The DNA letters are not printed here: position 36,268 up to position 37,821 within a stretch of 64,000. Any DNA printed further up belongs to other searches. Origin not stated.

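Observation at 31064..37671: Lipid-A cluster with a GnnA-like oxidoreductase and extra enzymes suggesting modified or non-canonical lipid A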

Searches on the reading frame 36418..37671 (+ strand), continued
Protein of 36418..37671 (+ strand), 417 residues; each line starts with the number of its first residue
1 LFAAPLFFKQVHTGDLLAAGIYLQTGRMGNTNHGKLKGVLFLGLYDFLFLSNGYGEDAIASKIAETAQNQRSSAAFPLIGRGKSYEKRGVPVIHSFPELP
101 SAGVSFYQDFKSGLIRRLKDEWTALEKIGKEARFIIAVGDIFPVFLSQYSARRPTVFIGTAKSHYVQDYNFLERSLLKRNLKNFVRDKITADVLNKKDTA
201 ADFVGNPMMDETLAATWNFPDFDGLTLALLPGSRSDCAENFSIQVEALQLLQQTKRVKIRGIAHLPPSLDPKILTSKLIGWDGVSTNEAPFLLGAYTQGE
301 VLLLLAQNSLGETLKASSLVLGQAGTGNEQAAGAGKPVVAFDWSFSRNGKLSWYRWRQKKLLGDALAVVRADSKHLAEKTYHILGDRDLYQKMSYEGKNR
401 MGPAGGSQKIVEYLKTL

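Call 61: search_protein_families(library=pfam, proteins=[P0316, P0326, P0338, P0370, P0379, P0387, P0411], max_evalue=0.001)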
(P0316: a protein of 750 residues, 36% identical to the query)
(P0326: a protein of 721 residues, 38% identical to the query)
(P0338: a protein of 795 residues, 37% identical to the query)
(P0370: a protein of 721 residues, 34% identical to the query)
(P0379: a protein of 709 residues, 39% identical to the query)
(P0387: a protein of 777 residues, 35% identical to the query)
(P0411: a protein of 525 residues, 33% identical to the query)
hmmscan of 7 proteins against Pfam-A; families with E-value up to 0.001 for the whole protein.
P0316 (750 aa): 3 families
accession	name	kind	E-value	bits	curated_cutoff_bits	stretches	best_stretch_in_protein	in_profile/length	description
PF00535.33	Glycos_transf_2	-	5.6e-30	104.9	23.3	1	448-555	1-106/168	Glycosyl transferase family 2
PF13641.12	Glyco_tranf_2_3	-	2.7e-16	60.7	27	1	445-665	1-226/230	Glycosyltransferase like family 2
PF10111.15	Glyco_tranf_2_2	-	5.6e-10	39.6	27.3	1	448-628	1-199/276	Glycosyltransferase like family 2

P0326 (721 aa): 3 families
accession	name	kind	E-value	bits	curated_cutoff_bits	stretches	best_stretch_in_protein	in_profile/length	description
PF00535.33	Glycos_transf_2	-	2.1e-25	90.1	23.3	1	390-487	1-96/168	Glycosyl transferase family 2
PF13641.12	Glyco_tranf_2_3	-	1.1e-15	58.7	27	1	387-486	1-103/230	Glycosyltransferase like family 2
PF10111.15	Glyco_tranf_2_2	-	9.5e-10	38.8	27.3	1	390-485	1-97/276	Glycosyltransferase like family 2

P0338 (795 aa): 1 family
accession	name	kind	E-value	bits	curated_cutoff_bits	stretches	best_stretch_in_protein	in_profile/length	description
PF04932.20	Wzy_C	-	1.6e-20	73.9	31.7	1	205-337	5-149/149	O-Antigen ligase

P0370 (721 aa): 5 families
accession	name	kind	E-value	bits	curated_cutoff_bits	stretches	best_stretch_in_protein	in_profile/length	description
PF00535.33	Glycos_transf_2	-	1.4e-31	110.2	23.3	1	4-103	1-105/168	Glycosyl transferase family 2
PF10111.15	Glyco_tranf_2_2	-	2.1e-16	60.7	27.3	1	4-178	1-199/276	Glycosyltransferase like family 2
PF13641.12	Glyco_tranf_2_3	-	5.7e-12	46.6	27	1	3-100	3-110/230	Glycosyltransferase like family 2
PF13632.12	Glyco_trans_2_3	-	1.6e-05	25.3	27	1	79-234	1-152/198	Glycosyl transferase family group 2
PF02684.21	LpxB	-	0.00058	19.3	22.6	0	489-562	148-223/374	Lipid-A-disaccharide synthetase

P0379 (709 aa): 2 families
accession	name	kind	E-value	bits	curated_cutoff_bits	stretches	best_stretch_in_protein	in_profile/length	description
PF02606.20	LpxK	-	5.6e-81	272.6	27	1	6-338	7-327/328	Tetraacyldisaccharide-1-P 4'-kinase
PF02350.25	Epimerase_2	-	0.0003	20.2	30.6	1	609-683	256-329/347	UDP-N-acetylglucosamine 2-epimerase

P0387 (777 aa): 1 family
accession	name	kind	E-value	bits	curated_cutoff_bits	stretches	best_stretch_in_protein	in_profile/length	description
PF04932.20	Wzy_C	-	6e-19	68.8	31.7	1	177-313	4-148/149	O-Antigen ligase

P0411 (525 aa): 1 family
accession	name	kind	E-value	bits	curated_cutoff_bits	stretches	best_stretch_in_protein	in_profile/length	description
PF13641.12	Glyco_tranf_2_3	-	6e-05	23.6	27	1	2-55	166-219/230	Glycosyltransferase like family 2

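Call 62: find_encoding_contigs(protein=P0379, flank=9000, max_places=1)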
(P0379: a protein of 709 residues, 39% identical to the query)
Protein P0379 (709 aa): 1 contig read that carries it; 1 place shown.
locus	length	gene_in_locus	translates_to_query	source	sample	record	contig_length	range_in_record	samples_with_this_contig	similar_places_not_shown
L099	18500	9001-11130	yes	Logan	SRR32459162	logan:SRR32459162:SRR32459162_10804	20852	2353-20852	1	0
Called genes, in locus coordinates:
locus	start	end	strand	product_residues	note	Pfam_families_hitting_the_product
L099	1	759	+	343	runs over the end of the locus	PF04613:LpxD, PF25084:LbH_EIF2B, PF25087:GMPPB_C (faint), PF00132:Hexapep (weak), PF14602:Hexapep_2 (faint), PF00132:Hexapep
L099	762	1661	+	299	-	PF03331:LpxC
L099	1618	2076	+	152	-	PF07977:FabA, PF22817:ApeP-like, PF22818:ApeI-like, PF01575:MaoC_dehydratas (weak)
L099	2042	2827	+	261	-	PF25087:GMPPB_C (faint), PF14602:Hexapep_2 (faint), PF21711:DCTN5 (weak), PF00132:Hexapep, PF25084:LbH_EIF2B (weak), PF00132:Hexapep, PF13720:Acetyltransf_11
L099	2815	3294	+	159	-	PF00702:Hydrolase, PF08282:Hydrolase_3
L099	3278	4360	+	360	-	PF03739:LptF_LptG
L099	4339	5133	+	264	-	PF17930:LpxI_N, PF06230:LpxI_C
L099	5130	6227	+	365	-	PF02684:LpxB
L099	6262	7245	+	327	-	PF02684:LpxB (faint)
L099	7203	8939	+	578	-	PF00664:ABC_membrane, PF00005:ABC_tran, PF02463:SMC_N (faint)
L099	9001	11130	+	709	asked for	PF02606:LpxK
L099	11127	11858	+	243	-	PF02348:CTP_transf_3, PF12804:NTP_transf_3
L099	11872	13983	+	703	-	PF04932:Wzy_C, PF17874:TPR_MalT (weak), PF12895:ANAPC3 (weak), PF13424:TPR_12, PF13414:TPR_11, PF13431:TPR_17 (weak), PF14559:TPR_19, PF00515:TPR_1 (weak), +7 more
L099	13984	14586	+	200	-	PF02223:Thymidylate_kin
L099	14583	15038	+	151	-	PF03885:DUF327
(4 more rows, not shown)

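Call 64: find_encoding_contigs(protein=P0209, flank=10000, max_places=1)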
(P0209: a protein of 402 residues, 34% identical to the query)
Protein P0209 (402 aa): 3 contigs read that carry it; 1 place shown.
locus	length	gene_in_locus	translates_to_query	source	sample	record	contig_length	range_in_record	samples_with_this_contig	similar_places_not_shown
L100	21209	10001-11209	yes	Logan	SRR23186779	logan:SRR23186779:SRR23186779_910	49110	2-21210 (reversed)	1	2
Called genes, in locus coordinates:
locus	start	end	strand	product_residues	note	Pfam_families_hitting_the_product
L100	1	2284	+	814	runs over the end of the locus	-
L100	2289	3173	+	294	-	PF13191:AAA_16 (weak), PF00005:ABC_tran, PF13304:AAA_21 (weak)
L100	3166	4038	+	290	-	PF03331:LpxC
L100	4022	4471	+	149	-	PF22817:ApeP-like (weak), PF07977:FabA, PF22818:ApeI-like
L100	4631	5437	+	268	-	PF25084:LbH_EIF2B (faint), PF25087:GMPPB_C (weak), PF00132:Hexapep, PF13720:Acetyltransf_11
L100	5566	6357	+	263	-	PF17930:LpxI_N, PF06230:LpxI_C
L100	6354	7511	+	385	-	PF02684:LpxB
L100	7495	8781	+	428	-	PF02684:LpxB (weak)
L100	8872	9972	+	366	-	PF00483:NTP_transferase, PF12804:NTP_transf_3, PF25084:LbH_EIF2B, PF25087:GMPPB_C, PF00132:Hexapep (weak), PF24894:Hexapep_GlmU (weak)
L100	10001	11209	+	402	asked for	-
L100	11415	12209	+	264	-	-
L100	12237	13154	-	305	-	PF00535:Glycos_transf_2, PF10111:Glyco_tranf_2_2 (weak), PF13641:Glyco_tranf_2_3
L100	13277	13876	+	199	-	PF06835:LptC (weak)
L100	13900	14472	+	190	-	PF03968:LptD_N (weak)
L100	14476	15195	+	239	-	PF00005:ABC_tran, PF13304:AAA_21 (faint), PF12399:BCA_ABC_TP_C (weak)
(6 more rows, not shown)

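Call 65: find_encoding_contigs(protein=P0165, flank=10000, max_places=1)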
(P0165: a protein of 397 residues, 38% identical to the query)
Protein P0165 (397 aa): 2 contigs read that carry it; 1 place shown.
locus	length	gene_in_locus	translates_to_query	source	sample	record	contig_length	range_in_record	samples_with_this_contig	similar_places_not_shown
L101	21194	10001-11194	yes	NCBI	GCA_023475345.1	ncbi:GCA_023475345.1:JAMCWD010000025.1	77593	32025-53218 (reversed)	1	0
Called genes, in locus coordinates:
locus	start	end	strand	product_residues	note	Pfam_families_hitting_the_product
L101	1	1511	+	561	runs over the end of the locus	-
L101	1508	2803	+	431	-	PF03331:LpxC, PF07977:FabA, PF22817:ApeP-like, PF22818:ApeI-like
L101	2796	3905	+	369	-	PF00155:Aminotran_1_2 (weak), PF01041:DegT_DnrJ_EryC1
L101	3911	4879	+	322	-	PF01408:GFO_IDH_MocA, PF22725:GFO_IDH_MocA_C3 (weak), PF02894:GFO_IDH_MocA_C (weak)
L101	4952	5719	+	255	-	PF25084:LbH_EIF2B (faint), PF25087:GMPPB_C (faint), PF00132:Hexapep (weak), PF13720:Acetyltransf_11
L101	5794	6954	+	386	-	PF02684:LpxB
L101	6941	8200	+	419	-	PF02684:LpxB (faint)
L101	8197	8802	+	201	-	PF06966:DUF1295 (weak), PF04191:PEMT (weak)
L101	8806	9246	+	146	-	-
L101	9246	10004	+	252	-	PF00149:Metallophos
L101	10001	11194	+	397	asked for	-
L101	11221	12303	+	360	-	PF01408:GFO_IDH_MocA, PF02894:GFO_IDH_MocA_C, PF22725:GFO_IDH_MocA_C3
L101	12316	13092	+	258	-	PF01261:AP_endonuc_2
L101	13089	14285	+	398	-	PF01699:Na_Ca_ex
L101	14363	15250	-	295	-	-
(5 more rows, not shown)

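Call 68: find_related_loci(query=A3, collection=metagenome_contigs, flank=10000)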
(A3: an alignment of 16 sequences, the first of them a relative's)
Query A3 (402 aa) in metagenome_contigs; peptide patterns used: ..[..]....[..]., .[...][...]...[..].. (x = any residue, [..] = any of these).
600 stretches matched a pattern (row limit reached: there are more); 555 encode a relative of the query (tblastn E <= 1e-3); the best 80 are kept; 80 distinct loci.
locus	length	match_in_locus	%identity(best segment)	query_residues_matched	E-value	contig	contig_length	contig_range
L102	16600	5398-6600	50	2-394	2e-98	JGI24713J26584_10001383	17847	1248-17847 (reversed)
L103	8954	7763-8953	45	1-396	7e-95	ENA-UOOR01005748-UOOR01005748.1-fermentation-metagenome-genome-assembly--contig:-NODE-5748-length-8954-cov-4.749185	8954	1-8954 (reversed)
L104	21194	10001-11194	43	1-395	4e-92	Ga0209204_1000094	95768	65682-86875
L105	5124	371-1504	48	2-390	3e-92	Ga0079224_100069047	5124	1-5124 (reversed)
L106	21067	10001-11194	43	1-395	5e-92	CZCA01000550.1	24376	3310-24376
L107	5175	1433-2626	43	1-395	4e-92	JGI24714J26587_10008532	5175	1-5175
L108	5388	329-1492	45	2-387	7e-92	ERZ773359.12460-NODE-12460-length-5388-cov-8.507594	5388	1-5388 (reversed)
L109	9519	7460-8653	43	1-395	4e-92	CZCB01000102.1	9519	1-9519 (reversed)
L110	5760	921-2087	46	2-401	3e-91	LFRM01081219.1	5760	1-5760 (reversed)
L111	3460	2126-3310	42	2-390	5e-90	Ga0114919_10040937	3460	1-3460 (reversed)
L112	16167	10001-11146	46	2-394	2e-88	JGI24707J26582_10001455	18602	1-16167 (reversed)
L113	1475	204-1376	46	2-391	1e-94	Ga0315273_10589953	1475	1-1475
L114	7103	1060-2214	39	2-388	3e-87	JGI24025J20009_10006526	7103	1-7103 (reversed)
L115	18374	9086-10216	49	2-390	3e-97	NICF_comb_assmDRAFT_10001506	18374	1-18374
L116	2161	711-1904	42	1-395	1e-90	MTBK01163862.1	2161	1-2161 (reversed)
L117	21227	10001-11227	41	2-390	5e-86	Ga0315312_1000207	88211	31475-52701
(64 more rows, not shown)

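Call 72: search_protein_families(library=pfam, proteins=[L117:5018-6172:+, L117:9261-9980:+, L117:11507-12298:+, L117:12343-13962:+, L104:8272-9342:+, L104:9335-9964:+, L104:11188-11823:+, L104:11879-12598:+, L104:12595-13674:+], max_evalue=0.001)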
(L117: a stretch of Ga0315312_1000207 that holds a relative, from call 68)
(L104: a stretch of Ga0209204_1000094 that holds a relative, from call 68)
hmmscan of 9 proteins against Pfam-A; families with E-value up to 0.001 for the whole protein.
L117:5018-6172:+ (384 aa): 9 families
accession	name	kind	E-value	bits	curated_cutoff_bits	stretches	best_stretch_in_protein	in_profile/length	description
PF04015.17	DUF362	-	9.6e-59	199.2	24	1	41-242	1-199/200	Domain of unknown function (DUF362)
PF00037.32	Fer4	-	3.2e-08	33.5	21.1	1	322-342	4-24/24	4Fe-4S binding domain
PF14697.11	Fer4_21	-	1.4e-07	32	35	1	322-343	37-59/59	4Fe-4S dicluster domain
PF13237.11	Fer4_10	-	3.2e-06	27.4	25.5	1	323-366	6-53/53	4Fe-4S dicluster domain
PF12797.12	Fer4_2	-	2.3e-05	24.5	24.5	0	321-338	5-22/22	4Fe-4S binding domain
PF12838.12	Fer4_7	-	8e-05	23.5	27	1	325-369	1-52/52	4Fe-4S dicluster domain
PF13484.11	Fer4_16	-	9.3e-05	23.6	30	0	325-344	1-20/66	4Fe-4S double cluster binding domain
PF13187.11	Fer4_9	-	0.00012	22.5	27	1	325-370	1-52/52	4Fe-4S dicluster domain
PF12837.12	Fer4_6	-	0.00024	21.4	25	0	323-341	6-24/24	4Fe-4S binding domain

L117:9261-9980:+ (239 aa): 4 families
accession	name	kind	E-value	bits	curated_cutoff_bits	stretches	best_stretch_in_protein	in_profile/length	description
PF00535.33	Glycos_transf_2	-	2.1e-31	109.6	23.3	1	12-171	1-165/168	Glycosyl transferase family 2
PF13641.12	Glyco_tranf_2_3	-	3.4e-07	30.9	27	1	11-228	3-229/230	Glycosyltransferase like family 2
PF10111.15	Glyco_tranf_2_2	-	9e-05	22.5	27.3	1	12-116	1-105/276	Glycosyltransferase like family 2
PF13704.12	Glyco_tranf_2_4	-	0.00033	21.5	27.5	1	20-103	3-82/98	Glycosyl transferase family 2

L117:11507-12298:+ (263 aa): 1 family
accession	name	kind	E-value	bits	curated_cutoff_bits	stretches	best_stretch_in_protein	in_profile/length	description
PF11306.15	DUF3108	-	4.9e-28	98.8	26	1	60-258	2-207/209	Protein of unknown function (DUF3108)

L117:12343-13962:+ (539 aa): 3 families
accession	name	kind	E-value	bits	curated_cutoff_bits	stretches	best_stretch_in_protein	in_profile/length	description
PF06418.20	CTP_synth_N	-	1.1e-127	425.4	26.1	1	3-267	1-265/265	CTP synthase N-terminus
PF00117.34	GATase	-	9e-40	136.8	22.8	1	302-526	2-189/190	Glutamine amidotransferase class-I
PF07722.19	Peptidase_C26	-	2.7e-06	27.7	20.5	1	365-509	96-219/219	Peptidase C26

L104:8272-9342:+ (356 aa): 4 families
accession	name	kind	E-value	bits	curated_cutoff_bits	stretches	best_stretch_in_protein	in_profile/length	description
PF00483.29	NTP_transferase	-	2.1e-53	181.8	21.2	1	3-246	2-243/245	Nucleotidyl transferase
PF25084.1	LbH_EIF2B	-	7.3e-16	58.5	54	1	260-355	1-95/105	EIF2B subunit epsilon LbH domain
PF00132.30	Hexapep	-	3.4e-07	30.1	27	1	286-314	1-29/36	Bacterial transferase hexapeptide (six repeats)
PF12804.13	NTP_transf_3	-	1.1e-05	26.2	27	1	3-135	1-112/160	MobA-like NTP transferase domain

L104:9335-9964:+ (209 aa): 1 family
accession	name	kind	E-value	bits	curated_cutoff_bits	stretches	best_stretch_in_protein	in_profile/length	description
PF06835.18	LptC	-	2.7e-08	34.1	21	1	70-203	34-171/175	Lipopolysaccharide-assembly, LptC-related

L104:11188-11823:+ (211 aa): 1 family
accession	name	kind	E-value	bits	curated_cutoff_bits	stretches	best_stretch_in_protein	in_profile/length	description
PF03968.19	LptD_N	-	3.4e-11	43.8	20.4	0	148-195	65-112/113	LptA/(LptD N-terminal domain) LPS transport protein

L104:11879-12598:+ (239 aa): 2 families
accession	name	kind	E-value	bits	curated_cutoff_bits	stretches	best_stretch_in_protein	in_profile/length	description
PF00005.33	ABC_tran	-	3.2e-36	125.4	25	1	19-163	2-136/137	ABC transporter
PF13304.12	AAA_21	-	0.00019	22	27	0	31-51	2-22/304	AAA domain, putative AbiEii toxin, Type IV TA system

L104:12595-13674:+ (359 aa): 1 family
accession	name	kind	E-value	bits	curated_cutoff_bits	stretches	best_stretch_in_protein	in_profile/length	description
PF03739.19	LptF_LptG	-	1.6e-95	320.6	27.9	1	6-355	1-351/353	Lipopolysaccharide export system permease LptF/LptG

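Call 89: predict_structure(alignment_id=A4)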
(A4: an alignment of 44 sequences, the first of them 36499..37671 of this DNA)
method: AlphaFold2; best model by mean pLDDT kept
length: 390 residues; sequences in the alignment: 44
mean_pLDDT: 92.5   pTM: 0.88
mean pLDDT of the five models: 92.5, 92.4, 91.9, 91.8, 91.5
residues with pLDDT >= 90: 329; 70-90: 45; 50-70: 4; < 50: 12
segments of 3 or more residues with pLDDT < 50: 1-7, 9-13
pLDDT, mean of each block of 10 residues (from residue 1): 41 69 93 95 90 92 94 86 95 97 96 97 97 93 97 97 97 97 83 95 93 97 95 95 90 89 89 96 95 96 97 98 96 97 98 98 98 95 96
secondary structure, 60 per line:
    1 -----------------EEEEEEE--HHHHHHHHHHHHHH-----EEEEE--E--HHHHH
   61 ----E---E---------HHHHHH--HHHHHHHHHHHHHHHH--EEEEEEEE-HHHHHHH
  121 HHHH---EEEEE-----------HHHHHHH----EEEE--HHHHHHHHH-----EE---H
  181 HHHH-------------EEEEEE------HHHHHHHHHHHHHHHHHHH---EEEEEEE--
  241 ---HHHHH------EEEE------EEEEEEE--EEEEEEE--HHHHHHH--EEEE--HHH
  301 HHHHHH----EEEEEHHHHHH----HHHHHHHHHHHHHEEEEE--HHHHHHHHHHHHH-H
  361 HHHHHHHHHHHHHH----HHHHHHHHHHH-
elements in order: E18-24 H27-40 E46-50 H56-60 H79-84 H87-102 E105-112 H114-124 E128-132 H144-150 E155-158 H161-169 H180-184 E198-203 H210-228 E232-238 H244-248 E255-258 E265-271 E274-280 H283-289 E292-295 H298-306 E311-315 H316-321 H326-338 E339-343 H346-358 H360-374 H379-389
